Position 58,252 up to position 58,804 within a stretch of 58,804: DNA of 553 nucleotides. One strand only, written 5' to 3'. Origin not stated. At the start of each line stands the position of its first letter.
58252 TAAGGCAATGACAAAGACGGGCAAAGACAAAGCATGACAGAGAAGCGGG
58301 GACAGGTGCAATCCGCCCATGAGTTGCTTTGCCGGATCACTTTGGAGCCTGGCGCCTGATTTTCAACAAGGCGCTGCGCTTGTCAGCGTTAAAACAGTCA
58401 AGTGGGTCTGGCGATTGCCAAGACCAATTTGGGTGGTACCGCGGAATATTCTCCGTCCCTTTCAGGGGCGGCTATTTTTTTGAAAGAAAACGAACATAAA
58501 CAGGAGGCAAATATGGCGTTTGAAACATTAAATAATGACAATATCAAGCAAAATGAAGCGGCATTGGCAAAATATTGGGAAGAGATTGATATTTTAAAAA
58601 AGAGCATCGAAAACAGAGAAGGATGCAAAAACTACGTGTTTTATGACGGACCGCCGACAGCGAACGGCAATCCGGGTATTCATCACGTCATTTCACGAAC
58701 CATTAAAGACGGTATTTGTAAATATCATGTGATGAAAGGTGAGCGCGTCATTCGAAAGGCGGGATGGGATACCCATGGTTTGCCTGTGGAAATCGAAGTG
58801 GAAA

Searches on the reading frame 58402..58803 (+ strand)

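Call 5: search_protein_families(library=ncbifam, proteins=[window:58402-58803:+])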
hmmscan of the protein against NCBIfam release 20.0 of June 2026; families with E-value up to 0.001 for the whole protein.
window:58402-58803:+ (134 aa): 9 families
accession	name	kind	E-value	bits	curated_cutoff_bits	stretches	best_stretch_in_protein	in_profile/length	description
TIGR00392.1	ileS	equivalog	1.4e-33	116.1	621.4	1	44-134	4-94/861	isoleucine--tRNA ligase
NF000258.1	MupB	exception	1.3e-27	96.1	1900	1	44-134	2-91/1033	mupirocin-resistant isoleucine--tRNA ligase MupB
NF000257.1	MupA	exception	1.6e-27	95.7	1900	1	50-134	9-91/1024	mupirocin-resistant isoleucine--tRNA ligase MupA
NF040702.1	ileS_w_GNAT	exception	1.1e-16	59.7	1999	1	46-134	17-105/1100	isoleucine--tRNA ligase, N-acetyltransferase domain-containing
NF009687.0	PRK13208.1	equivalog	4.8e-14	51.5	738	1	44-134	8-96/801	valine--tRNA ligase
TIGR00422.1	valS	equivalog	7.4e-11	40.8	612.1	1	47-134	6-91/863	valine--tRNA ligase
NF000540.1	alt_ValS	exception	2e-09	36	900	1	50-133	8-90/827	valine--tRNA ligase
TIGR00396.1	leuS_bact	equivalog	3.4e-07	28.8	548.4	1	52-130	7-83/843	leucine--tRNA ligase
NF004349.1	PRK05729.1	equivalog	7.3e-07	27.8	704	1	48-134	6-88/860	valine--tRNA ligase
